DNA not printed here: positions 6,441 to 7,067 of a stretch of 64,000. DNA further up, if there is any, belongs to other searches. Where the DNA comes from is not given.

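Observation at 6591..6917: Paralogous coiled-coil proteins bracketing the Liv transporter genes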

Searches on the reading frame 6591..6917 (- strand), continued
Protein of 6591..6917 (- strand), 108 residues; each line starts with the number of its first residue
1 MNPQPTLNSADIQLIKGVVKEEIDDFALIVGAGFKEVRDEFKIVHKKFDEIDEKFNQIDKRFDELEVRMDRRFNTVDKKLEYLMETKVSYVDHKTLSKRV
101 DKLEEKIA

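Call 68: search_protein_families(library=pfam, proteins=[P0029, P0067, P0077, P0096, P0024, P0034, P0090, P0132, P0111, P0056], max_evalue=0.000001)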
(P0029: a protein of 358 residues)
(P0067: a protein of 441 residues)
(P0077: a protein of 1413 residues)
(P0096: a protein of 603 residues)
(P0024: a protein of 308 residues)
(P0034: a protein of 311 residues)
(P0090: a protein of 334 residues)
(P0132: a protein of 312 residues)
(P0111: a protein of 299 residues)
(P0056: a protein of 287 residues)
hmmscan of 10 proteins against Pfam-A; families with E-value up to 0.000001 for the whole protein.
P0029 (358 aa): 4 families
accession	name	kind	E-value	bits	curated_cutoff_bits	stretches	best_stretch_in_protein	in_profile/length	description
PF04210.18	MtrG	-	2.1e-10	40.8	27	0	84-112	11-39/64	Tetrahydromethanopterin S-methyltransferase, subunit G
PF06825.17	HSBP1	-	4.1e-08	33.4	28.6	0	93-125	12-44/51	Heat shock factor binding protein 1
PF01442.23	Apolipoprotein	-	3.4e-07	30.6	90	0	46-217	25-181/190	Apolipoprotein A1/A4/E domain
PF10779.14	XhlA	-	5.5e-07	30.1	34.7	0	84-123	5-47/67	Haemolysin XhlA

P0067 (441 aa): 4 families
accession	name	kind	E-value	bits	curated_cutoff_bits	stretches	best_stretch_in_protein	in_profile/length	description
PF01442.23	Apolipoprotein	-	4.7e-10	39.9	90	0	178-360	40-187/190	Apolipoprotein A1/A4/E domain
PF04513.17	Baculo_PEP_C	-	5.4e-09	36.7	38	0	326-404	37-118/140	Baculovirus polyhedron envelope protein, PEP, C terminus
PF17072.10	Spike_torovirin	-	1.4e-08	33.8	35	0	314-361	917-964/1272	Torovirinae spike glycoprotein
PF07195.17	FliD_C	-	3.6e-07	30.3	25.4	0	316-351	200-235/236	Flagellar hook-associated protein 2 C-terminus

P0077 (1413 aa): 9 families
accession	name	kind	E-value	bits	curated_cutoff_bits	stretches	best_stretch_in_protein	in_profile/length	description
PF08238.18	Sel1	-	1.2e-28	99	30.7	2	1272-1307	1-36/36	Sel1 repeat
PF05531.17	NPV_P10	-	3.7e-10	40.6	29.8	0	17-62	15-62/75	Nucleopolyhedrovirus P10 protein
PF22284.1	DUF6961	-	1.5e-08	35.1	27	0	19-49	25-55/58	Family of unknown function (DUF6961)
PF04513.17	Baculo_PEP_C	-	1.9e-08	34.9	38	0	308-415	36-123/140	Baculovirus polyhedron envelope protein, PEP, C terminus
PF01442.23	Apolipoprotein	-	2.3e-08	34.4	90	0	159-321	5-165/190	Apolipoprotein A1/A4/E domain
PF16146.10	DUF4854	-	8.3e-08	33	28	0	270-311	54-95/102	Domain of unknown function (DUF4854)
PF10157.14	BORCS6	-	1.7e-07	31.8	35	0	811-838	2-29/101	BLOC-1-related complex sub-unit 6 C-terminal helix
PF07464.16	ApoLp-III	-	3e-07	31.1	36.3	0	18-87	34-99/146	Apolipophorin-III precursor (apoLp-III)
PF04899.17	MbeD_MobD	-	8e-07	29.5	21.6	0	300-323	46-69/70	MbeD/MobD like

P0096 (603 aa): 1 family
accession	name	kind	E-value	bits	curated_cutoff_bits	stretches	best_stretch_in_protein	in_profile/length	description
PF06705.16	SF-assemblin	-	6.8e-07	29.3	30.6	0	188-293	73-172/247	SF-assemblin/beta giardin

P0024 (308 aa): 5 families
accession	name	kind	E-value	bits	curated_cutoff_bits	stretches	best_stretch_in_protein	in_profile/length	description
PF12644.12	DUF3782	-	9.6e-12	45.3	24.4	1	160-230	8-76/78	Protein of unknown function (DUF3782)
PF25220.1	Sororin_C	-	1e-09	38.6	27.4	0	91-106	3-18/24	Sororin C-terminal region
PF07788.17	PDDEXK_10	-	2.4e-09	37.4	21.2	1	236-296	4-65/74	PD-(D/E)XK nuclease superfamily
PF04513.17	Baculo_PEP_C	-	2.5e-07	31.3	38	0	102-172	34-101/140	Baculovirus polyhedron envelope protein, PEP, C terminus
PF17072.10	Spike_torovirin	-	2.9e-07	29.4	35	0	95-148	912-965/1272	Torovirinae spike glycoprotein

P0034 (311 aa): 1 family
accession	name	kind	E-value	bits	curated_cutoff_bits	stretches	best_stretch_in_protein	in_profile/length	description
PF01442.23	Apolipoprotein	-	3.4e-07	30.6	90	0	100-224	67-182/190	Apolipoprotein A1/A4/E domain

P0090 (334 aa): 4 families
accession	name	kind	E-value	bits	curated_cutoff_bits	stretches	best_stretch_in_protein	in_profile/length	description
PF23991.1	DUF7310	-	3.5e-08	34.3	40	0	121-180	1-68/83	Coiled-coil region of unknown function (DUF7310)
PF16326.10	ABC_tran_CTD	-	8.8e-08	32.7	32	0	133-188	7-63/69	ABC transporter C-terminal domain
PF06825.17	HSBP1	-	4.6e-07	30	28.6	0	70-101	12-47/51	Heat shock factor binding protein 1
PF17072.10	Spike_torovirin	-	5.2e-07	28.5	35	0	74-146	884-953/1272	Torovirinae spike glycoprotein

P0132 (312 aa): 2 families
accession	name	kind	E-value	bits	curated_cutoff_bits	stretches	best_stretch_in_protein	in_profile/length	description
PF12644.12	DUF3782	-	1.5e-12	47.9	24.4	1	151-226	2-78/78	Protein of unknown function (DUF3782)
PF07788.17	PDDEXK_10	-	3.4e-09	36.9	21.2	1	228-290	2-70/74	PD-(D/E)XK nuclease superfamily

P0111 (299 aa): 2 families
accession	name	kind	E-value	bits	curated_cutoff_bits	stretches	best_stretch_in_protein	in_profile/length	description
PF12644.12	DUF3782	-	9.1e-09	35.8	24.4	1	136-214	2-75/78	Protein of unknown function (DUF3782)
PF04513.17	Baculo_PEP_C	-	2.4e-07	31.3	38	0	39-96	17-74/140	Baculovirus polyhedron envelope protein, PEP, C terminus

P0056 (287 aa): 6 families
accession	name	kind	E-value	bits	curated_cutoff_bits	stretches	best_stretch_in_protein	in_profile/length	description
PF00261.25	Tropomyosin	-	1.1e-09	38.5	38.6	0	53-187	2-142/242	Tropomyosin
PF10779.14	XhlA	-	2.2e-09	37.8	34.7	0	85-127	4-46/67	Haemolysin XhlA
PF07889.17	DUF1664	-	7.4e-09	36.1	34.6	0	29-106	45-122/124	Protein of unknown function (DUF1664)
PF23991.1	DUF7310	-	2.1e-08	35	40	0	62-139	1-77/83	Coiled-coil region of unknown function (DUF7310)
PF06419.17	COG6_N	-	2.1e-08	34.7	27.4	0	36-100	19-83/114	Conserved oligomeric complex COG6, N-terminal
PF02601.20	Exonuc_VII_L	-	4.5e-08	33.4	35.9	1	55-162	160-270/315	Exonuclease VII, large subunit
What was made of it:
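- On DUF3782 (PF12644): Only three long, distant profile hits carry it (call 68).
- Three longer hits are DUF3782 + PD-(D/E)XK nucleases (call 68).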

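Call 85: predict_structure(alignment_id=A5)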
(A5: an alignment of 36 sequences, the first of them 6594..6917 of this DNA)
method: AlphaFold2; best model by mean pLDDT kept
length: 108 residues; sequences in the alignment: 36
mean_pLDDT: 92.9   pTM: 0.48
mean pLDDT of the five models: 92.9, 91.4, 89.6, 88.0, 87.7
residues with pLDDT >= 90: 85; 70-90: 22; 50-70: 1; < 50: 0
segments of 3 or more residues with pLDDT < 50: none
pLDDT, mean of each block of 10 residues (from residue 1): 79 89 93 94 97 98 97 96 90 95 96
secondary structure, 60 per line:
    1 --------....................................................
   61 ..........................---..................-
elements in order: H9-86 H90-107
